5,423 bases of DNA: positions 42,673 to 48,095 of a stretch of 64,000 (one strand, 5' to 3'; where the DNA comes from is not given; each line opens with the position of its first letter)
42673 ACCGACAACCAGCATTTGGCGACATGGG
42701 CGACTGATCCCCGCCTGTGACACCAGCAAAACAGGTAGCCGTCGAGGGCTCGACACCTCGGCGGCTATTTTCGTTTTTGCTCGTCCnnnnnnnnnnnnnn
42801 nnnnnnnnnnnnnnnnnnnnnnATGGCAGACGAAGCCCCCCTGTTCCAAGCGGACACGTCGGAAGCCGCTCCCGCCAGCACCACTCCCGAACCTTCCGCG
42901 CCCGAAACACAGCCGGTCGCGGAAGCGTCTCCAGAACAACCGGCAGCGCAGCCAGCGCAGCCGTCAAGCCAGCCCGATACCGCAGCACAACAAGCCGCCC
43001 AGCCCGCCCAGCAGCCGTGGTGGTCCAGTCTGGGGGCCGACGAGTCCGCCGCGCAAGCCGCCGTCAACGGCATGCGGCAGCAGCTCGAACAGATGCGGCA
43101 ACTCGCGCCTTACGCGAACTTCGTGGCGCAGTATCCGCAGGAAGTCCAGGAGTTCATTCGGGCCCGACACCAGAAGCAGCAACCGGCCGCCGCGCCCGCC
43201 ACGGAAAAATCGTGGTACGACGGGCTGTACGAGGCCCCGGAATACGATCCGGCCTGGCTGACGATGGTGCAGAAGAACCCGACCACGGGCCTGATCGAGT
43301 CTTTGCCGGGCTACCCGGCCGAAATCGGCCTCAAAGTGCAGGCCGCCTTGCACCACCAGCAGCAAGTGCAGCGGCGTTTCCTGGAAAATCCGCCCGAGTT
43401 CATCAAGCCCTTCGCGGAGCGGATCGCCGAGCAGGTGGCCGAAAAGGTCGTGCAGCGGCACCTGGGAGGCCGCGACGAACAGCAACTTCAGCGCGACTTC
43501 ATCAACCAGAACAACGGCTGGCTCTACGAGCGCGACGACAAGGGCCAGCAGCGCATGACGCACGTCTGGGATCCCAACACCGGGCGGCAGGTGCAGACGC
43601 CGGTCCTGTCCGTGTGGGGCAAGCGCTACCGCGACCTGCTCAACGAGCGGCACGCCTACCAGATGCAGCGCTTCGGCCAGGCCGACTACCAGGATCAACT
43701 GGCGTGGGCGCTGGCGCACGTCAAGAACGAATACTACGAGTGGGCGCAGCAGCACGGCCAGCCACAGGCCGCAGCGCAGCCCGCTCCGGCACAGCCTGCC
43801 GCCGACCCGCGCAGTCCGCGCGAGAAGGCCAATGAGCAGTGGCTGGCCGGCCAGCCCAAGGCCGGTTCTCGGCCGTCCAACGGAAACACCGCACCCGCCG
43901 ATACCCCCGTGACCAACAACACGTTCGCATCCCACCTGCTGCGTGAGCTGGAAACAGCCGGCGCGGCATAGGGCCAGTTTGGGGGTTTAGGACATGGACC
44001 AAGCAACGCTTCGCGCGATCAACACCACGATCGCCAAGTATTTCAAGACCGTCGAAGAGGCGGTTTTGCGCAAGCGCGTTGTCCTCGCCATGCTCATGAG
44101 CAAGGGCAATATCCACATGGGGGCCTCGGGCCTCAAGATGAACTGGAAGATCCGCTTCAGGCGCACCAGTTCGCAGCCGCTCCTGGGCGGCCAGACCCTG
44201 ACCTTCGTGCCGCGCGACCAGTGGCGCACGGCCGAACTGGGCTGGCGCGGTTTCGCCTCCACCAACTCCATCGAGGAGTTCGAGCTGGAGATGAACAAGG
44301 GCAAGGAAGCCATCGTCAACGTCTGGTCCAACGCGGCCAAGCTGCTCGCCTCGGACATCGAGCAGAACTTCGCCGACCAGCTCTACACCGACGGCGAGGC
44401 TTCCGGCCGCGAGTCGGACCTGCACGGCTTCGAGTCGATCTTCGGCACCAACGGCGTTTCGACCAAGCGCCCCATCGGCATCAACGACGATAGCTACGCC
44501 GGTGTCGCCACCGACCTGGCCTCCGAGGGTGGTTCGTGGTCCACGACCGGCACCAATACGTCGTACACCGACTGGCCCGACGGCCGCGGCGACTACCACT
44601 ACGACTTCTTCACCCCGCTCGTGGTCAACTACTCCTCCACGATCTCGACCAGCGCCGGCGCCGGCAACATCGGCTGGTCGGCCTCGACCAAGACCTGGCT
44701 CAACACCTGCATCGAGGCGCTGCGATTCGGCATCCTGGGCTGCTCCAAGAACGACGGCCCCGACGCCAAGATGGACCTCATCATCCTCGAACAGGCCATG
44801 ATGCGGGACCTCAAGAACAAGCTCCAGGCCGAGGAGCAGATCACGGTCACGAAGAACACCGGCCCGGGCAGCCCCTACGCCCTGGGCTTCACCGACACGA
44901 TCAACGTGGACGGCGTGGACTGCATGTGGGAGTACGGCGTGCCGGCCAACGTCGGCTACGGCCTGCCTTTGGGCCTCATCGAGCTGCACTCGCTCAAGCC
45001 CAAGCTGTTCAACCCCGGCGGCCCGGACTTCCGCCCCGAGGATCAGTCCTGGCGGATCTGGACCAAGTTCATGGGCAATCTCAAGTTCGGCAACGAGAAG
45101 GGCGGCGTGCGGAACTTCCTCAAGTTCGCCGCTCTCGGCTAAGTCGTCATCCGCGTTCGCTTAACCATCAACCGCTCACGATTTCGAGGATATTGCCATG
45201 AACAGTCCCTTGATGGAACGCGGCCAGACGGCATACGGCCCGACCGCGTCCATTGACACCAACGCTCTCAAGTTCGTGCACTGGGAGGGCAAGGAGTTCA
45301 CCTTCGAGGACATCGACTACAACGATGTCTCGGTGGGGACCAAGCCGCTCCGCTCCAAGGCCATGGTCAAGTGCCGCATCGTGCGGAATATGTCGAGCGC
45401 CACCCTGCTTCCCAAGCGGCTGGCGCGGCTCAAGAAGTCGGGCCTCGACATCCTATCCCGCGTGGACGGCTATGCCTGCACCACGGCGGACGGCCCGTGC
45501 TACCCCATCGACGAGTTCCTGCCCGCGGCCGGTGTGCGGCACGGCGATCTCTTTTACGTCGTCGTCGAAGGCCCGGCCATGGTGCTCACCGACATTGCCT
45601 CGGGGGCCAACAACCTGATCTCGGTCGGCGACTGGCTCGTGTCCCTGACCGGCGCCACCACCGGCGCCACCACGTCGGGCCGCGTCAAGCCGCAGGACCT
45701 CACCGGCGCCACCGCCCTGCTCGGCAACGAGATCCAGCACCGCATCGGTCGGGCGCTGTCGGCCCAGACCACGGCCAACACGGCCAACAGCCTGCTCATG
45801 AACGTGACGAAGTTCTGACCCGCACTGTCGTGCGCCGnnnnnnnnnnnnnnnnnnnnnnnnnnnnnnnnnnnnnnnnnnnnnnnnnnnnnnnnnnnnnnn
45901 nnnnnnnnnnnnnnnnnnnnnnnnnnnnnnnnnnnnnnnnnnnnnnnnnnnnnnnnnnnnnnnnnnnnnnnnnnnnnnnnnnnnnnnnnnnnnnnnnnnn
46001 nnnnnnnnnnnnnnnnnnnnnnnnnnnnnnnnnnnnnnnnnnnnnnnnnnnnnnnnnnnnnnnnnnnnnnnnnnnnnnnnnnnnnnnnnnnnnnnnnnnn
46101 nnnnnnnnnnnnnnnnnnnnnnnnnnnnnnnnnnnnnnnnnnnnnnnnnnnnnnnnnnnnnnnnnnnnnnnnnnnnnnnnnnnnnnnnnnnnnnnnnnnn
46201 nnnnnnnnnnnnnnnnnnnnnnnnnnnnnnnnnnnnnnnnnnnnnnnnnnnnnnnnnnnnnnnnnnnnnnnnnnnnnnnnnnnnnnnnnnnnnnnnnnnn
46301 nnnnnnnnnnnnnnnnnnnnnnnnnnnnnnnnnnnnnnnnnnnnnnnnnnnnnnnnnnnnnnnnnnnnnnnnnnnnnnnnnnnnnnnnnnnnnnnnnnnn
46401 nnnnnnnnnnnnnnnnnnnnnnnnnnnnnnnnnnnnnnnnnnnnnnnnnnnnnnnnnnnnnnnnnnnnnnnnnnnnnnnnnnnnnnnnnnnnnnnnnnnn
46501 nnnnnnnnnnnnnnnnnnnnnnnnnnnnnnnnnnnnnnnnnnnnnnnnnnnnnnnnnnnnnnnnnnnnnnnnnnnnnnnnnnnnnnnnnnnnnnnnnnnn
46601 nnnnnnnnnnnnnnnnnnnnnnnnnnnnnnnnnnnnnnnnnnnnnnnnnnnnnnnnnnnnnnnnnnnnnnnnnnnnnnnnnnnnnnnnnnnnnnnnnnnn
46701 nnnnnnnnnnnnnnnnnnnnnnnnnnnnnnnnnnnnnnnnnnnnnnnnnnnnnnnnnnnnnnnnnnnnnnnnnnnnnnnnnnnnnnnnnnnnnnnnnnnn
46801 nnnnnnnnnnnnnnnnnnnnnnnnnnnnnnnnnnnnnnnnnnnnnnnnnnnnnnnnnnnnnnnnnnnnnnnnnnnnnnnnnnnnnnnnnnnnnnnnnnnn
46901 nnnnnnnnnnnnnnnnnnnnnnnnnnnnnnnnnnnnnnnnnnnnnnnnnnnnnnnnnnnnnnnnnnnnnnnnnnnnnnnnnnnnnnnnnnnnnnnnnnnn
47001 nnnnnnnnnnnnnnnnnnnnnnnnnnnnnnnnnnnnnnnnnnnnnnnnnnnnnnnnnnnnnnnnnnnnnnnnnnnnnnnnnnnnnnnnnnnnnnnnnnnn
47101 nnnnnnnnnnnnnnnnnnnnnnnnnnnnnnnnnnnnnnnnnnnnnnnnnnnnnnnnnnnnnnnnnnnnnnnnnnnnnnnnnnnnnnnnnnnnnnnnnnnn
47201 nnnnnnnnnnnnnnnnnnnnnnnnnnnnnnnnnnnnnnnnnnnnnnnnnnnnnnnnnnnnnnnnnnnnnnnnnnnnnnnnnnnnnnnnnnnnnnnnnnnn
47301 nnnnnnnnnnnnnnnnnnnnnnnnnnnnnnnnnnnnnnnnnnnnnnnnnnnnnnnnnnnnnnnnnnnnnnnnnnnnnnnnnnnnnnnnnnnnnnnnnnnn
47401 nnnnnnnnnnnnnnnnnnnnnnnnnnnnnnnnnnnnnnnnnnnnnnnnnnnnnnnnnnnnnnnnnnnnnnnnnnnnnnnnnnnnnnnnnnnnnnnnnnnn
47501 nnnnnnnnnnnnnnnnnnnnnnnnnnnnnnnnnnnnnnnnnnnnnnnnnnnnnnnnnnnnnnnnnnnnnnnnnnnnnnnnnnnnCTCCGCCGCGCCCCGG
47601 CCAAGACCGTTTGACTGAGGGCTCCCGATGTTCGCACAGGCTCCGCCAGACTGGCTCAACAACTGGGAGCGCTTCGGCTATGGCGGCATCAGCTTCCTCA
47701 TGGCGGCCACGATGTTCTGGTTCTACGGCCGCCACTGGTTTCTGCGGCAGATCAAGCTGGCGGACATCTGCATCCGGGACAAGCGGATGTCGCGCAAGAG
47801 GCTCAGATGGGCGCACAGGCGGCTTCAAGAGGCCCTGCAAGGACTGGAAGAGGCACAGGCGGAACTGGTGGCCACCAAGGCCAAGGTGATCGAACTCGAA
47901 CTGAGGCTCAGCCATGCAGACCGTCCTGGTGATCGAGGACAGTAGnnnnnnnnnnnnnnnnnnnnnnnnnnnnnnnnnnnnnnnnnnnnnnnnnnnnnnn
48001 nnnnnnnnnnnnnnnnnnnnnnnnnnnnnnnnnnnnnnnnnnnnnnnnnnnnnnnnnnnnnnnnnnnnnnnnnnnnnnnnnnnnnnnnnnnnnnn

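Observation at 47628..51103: Late-operon cluster linking a complete CheY-type receiver to a papain-like peptidase and five membrane or secreted proteins: candidate signal-gated lysis/envelope module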

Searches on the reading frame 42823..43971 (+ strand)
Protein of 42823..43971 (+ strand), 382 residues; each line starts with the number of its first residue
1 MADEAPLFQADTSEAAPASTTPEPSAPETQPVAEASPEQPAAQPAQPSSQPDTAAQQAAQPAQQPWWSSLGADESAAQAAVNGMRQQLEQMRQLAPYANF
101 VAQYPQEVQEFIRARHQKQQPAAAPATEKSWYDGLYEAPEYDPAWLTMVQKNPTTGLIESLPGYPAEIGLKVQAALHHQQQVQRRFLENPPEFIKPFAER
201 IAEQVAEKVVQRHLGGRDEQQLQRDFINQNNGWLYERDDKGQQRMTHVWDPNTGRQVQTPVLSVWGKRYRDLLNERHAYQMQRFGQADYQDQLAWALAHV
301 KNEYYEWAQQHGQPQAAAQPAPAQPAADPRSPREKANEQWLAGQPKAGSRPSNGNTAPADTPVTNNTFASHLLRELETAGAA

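Call 56: search_protein_families(library=pfam, proteins=[window:42823-43971:+], max_evalue=0.1)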
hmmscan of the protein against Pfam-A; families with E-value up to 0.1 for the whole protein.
window:42823-43971:+ (382 aa): 0 families

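Call 71: search_solved_structures(query=window:42823-43971:+, max_evalue=1)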
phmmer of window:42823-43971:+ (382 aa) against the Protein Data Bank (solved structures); distinct sequences matched with E-value up to 1: 0.

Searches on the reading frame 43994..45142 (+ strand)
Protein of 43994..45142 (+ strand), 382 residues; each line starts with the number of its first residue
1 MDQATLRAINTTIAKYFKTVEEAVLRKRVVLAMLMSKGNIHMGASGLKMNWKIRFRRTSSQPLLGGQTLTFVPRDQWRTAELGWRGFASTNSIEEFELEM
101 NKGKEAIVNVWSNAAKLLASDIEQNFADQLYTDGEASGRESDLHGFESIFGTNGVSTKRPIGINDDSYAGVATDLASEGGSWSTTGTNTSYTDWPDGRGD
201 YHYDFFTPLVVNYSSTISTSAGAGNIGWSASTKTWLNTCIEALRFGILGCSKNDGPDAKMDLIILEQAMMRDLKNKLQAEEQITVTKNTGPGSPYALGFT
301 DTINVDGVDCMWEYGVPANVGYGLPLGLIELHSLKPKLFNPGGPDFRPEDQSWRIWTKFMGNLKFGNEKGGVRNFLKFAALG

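Call 56: search_protein_families(library=pfam, proteins=[window:43994-45142:+], max_evalue=0.1)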
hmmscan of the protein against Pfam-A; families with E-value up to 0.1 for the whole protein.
window:43994-45142:+ (382 aa): 0 families

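Call 70: search_solved_structures(query=window:43994-45142:+, max_evalue=1)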
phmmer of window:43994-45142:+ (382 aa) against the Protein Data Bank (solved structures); distinct sequences matched with E-value up to 1: 1.
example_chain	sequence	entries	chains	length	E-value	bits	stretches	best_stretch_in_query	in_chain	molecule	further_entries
8ydl_A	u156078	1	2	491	0.07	15.1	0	208-299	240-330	Fusion glycoprotein F2, F1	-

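Call 99: search_dna_similar(query=window:43994-45142:+, collection=phages, mode=protein, max_evalue=0.001, max_rows=8)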
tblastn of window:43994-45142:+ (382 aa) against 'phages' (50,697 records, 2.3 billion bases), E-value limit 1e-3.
No match.

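Call 102: search_solved_structures(query=A9, max_evalue=1)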
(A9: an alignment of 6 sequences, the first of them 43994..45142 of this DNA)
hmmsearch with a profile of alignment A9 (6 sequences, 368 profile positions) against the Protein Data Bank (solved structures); distinct sequences matched with E-value up to 1: 4.
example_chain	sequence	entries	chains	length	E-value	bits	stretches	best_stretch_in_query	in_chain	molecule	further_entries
5f1i_A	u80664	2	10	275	0.033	16.4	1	64-110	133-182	MHC class I DLA-88 | MHC class I antigen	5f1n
9e6q_Ak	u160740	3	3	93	0.59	12.3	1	223-270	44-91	PaREP1 domain containing protein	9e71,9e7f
6nu2_T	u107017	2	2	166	0.89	11.7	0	63-142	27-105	39S ribosomal protein L22, mitochondrial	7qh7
2ftc_M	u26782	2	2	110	0.92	11.7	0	71-142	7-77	mitochondrial ribosomal protein L22 isoform a | 39S ribosomal protein L22, mitochondrial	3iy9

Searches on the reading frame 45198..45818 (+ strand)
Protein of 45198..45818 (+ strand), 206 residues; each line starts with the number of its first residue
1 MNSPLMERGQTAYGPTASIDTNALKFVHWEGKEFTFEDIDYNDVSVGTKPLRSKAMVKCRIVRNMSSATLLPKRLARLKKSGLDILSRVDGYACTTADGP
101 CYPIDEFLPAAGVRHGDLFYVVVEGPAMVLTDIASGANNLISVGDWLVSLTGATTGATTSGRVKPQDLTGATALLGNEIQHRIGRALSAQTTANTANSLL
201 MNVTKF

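Call 56: search_protein_families(library=pfam, proteins=[window:45198-45818:+], max_evalue=0.1)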
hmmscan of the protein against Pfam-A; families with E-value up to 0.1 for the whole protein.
window:45198-45818:+ (206 aa): 0 families

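Call 72: search_solved_structures(query=window:45198-45818:+, max_evalue=1)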
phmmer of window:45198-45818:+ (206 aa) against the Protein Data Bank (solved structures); distinct sequences matched with E-value up to 1: 0.
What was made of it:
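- Tried and rejected: They have no Pfam, PDB or GenBank-phage match (calls 56, 70-72, 99, 102).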

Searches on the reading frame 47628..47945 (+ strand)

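Call 6: search_protein_families(library=pfam, proteins=[window:47628-47945:+], max_evalue=0.1)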
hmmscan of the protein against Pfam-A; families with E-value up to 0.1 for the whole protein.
window:47628-47945:+ (105 aa): 0 families

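Call 7: search_protein_families(library=phrogs, proteins=[window:47628-47945:+], max_evalue=0.1)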
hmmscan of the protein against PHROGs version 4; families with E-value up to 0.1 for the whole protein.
window:47628-47945:+ (105 aa): 1 family
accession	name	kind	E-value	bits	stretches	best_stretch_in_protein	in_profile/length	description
phrog_126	-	lysis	0.099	13.5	0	6-40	15-49/114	holin/anti-holin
